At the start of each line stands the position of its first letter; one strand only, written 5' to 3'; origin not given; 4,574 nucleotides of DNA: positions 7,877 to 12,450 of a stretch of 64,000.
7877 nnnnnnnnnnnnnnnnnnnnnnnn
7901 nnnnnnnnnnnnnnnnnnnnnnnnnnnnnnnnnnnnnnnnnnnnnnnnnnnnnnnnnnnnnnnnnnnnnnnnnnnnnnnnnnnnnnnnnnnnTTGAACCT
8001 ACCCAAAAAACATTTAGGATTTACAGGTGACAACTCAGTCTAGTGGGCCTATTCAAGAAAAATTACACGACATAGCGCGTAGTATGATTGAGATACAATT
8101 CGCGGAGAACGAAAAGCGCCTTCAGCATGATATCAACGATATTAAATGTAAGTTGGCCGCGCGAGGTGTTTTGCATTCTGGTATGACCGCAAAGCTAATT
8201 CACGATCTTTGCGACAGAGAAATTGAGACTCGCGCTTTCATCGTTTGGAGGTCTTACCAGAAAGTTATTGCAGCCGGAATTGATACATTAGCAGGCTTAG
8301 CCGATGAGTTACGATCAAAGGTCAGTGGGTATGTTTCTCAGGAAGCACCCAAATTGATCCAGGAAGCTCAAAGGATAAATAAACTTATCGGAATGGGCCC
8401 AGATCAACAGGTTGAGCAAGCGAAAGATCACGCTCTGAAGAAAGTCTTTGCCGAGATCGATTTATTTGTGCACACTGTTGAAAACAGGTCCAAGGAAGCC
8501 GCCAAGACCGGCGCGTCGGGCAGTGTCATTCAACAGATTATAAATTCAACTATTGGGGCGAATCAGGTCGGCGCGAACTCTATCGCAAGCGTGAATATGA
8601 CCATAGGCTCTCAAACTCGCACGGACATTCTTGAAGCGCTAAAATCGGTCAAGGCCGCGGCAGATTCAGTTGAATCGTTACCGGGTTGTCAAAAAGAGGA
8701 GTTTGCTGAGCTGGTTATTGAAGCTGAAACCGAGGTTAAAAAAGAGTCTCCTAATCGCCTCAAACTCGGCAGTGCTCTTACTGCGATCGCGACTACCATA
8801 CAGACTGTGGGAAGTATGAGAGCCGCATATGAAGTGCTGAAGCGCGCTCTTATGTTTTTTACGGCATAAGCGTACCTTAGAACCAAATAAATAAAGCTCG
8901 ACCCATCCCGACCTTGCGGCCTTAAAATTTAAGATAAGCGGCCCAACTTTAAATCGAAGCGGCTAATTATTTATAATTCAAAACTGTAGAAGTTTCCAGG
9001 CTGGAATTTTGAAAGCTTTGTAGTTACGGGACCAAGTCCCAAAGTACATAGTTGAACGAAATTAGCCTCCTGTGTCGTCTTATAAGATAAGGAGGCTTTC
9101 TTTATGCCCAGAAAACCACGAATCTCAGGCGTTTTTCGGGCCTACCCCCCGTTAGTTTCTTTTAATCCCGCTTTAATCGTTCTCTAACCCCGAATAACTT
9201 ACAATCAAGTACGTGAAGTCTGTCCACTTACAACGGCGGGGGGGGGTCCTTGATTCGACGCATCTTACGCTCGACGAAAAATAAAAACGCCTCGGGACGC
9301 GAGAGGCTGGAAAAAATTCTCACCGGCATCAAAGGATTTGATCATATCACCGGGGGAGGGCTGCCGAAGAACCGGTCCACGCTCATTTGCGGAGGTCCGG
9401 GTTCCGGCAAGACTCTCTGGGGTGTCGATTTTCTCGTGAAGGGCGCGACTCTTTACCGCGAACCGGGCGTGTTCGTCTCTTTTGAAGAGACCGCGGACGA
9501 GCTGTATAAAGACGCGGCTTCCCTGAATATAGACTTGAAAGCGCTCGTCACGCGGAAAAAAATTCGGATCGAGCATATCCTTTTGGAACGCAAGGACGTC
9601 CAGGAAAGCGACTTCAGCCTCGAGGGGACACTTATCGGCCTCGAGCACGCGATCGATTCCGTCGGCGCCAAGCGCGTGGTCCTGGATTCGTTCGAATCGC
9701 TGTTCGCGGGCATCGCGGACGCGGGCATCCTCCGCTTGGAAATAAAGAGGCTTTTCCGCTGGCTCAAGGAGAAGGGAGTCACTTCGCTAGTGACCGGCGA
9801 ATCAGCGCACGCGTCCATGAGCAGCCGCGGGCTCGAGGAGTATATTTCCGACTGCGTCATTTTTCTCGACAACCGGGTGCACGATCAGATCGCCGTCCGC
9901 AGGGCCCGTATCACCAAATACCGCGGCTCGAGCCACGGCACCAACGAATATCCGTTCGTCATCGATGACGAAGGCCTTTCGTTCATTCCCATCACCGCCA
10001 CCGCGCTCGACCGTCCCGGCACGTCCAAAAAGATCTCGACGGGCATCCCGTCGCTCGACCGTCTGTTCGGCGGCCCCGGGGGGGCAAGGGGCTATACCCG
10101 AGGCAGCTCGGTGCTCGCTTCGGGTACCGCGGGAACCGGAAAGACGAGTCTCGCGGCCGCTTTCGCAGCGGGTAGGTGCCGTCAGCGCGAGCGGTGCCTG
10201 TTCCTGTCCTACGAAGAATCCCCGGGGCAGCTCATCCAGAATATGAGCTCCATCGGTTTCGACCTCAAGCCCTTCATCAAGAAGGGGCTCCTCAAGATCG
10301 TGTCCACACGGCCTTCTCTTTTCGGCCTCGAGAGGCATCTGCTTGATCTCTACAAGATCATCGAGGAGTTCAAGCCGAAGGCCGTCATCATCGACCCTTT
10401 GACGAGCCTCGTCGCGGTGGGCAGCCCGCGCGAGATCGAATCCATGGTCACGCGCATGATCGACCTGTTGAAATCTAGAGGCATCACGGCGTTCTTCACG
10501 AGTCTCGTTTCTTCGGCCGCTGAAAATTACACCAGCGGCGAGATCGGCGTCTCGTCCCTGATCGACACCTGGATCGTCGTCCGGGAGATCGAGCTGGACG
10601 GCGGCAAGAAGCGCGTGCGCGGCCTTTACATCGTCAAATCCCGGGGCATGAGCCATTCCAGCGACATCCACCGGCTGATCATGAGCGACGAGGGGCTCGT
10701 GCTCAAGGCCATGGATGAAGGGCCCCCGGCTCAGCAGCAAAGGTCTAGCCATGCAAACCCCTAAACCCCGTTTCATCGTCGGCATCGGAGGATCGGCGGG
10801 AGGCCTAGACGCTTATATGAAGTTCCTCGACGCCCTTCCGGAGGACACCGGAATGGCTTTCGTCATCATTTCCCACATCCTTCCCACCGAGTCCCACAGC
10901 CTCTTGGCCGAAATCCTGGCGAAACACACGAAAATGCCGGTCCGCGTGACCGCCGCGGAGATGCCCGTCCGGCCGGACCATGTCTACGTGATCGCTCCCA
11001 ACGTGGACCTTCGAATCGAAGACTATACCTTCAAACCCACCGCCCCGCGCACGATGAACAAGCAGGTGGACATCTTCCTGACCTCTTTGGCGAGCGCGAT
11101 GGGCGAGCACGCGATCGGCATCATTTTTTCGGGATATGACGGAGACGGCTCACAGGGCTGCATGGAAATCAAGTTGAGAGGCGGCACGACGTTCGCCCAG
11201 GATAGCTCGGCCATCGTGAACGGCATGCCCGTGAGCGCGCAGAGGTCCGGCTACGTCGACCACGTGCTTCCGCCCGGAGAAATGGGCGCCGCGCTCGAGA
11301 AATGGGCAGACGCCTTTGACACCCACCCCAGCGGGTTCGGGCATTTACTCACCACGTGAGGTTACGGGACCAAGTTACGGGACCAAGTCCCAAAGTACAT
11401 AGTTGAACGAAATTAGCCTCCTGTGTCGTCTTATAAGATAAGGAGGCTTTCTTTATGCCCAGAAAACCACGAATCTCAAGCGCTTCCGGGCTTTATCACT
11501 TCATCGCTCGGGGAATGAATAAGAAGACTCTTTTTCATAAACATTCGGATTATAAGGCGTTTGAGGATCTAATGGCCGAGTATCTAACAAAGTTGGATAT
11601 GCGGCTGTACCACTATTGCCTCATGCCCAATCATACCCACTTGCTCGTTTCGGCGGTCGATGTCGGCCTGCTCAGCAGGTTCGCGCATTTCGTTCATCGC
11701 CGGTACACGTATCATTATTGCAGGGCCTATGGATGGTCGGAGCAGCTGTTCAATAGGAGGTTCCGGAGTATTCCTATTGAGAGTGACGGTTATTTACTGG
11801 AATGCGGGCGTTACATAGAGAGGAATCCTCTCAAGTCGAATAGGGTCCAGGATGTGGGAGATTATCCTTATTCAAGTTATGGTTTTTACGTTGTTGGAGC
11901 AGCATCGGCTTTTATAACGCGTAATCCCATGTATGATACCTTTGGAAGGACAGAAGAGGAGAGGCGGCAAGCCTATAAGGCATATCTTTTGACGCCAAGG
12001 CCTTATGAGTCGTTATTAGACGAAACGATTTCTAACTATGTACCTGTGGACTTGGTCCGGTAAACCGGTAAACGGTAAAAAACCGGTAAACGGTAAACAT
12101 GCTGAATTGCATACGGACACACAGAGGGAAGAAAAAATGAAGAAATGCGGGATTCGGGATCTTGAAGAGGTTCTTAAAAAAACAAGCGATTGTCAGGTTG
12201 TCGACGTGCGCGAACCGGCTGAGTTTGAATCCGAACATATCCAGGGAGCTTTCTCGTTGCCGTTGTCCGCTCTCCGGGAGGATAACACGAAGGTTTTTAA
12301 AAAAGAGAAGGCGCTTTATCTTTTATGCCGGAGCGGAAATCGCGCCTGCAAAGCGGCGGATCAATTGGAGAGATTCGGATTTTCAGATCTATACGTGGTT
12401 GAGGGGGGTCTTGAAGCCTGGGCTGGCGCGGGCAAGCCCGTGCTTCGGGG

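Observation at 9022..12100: RAYT/IS200-like Y1 transposase with a duplicated 106-bp left end, a GTAG-palindrome REP-like hairpin, and an RBS-occluding stem-loop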

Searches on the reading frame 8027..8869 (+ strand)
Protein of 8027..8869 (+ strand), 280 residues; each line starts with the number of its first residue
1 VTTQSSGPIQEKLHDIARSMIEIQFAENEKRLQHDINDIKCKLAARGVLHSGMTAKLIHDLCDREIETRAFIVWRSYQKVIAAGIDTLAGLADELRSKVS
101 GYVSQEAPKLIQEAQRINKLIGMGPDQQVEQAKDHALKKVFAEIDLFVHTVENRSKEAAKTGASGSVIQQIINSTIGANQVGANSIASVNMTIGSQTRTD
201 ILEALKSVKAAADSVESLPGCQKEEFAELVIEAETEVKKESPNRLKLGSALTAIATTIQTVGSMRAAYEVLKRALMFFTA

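Call 7: search_protein_families(library=pfam, proteins=[window:8027-8869:+])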
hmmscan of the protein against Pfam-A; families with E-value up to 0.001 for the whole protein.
window:8027-8869:+ (280 aa): 0 families

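Call 9: search_protein_families(library=ncbifam, proteins=[window:8027-8869:+], max_evalue=0.01)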
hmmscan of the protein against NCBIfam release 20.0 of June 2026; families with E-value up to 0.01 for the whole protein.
window:8027-8869:+ (280 aa): 0 families

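Call 18: find_encoding_contigs(protein=window:8027-8869:+, flank=10000, max_places=10)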
Protein window:8027-8869:+ (280 aa): 3 contigs read that carry it; 3 places shown.
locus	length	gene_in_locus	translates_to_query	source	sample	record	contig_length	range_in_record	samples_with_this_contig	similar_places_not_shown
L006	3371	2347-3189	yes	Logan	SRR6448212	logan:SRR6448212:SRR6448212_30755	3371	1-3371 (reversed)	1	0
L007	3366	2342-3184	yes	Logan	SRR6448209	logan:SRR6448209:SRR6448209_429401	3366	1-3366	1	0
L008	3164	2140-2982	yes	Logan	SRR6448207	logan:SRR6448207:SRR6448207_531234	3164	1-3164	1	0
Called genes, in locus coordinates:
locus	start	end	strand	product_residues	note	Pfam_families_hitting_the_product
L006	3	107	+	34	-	?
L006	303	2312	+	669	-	PF13589:HATPase_c_3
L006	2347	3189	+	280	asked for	-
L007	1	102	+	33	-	?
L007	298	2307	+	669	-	PF13589:HATPase_c_3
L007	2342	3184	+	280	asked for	-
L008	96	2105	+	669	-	PF13589:HATPase_c_3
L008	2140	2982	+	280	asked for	-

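Call 68: search_protein_families(library=padloc, proteins=[window:8027-8869:+], max_evalue=0.01)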
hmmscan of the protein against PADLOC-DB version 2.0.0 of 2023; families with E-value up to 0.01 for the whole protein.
window:8027-8869:+ (280 aa): 2 families
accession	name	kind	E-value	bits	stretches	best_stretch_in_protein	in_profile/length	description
PDLC04448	PDC-M14B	-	8.7e-05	20.2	1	163-262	152-249/275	-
PDLC04449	PDC-M14B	-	0.00025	18.7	1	173-273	169-257/267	-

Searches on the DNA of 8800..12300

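Call 40: search_rna_families(source=window, start=8800, end=12300, threshold=evalue, max_evalue=1)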
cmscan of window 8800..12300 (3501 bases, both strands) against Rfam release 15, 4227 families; matches with E-value up to 1: 0.
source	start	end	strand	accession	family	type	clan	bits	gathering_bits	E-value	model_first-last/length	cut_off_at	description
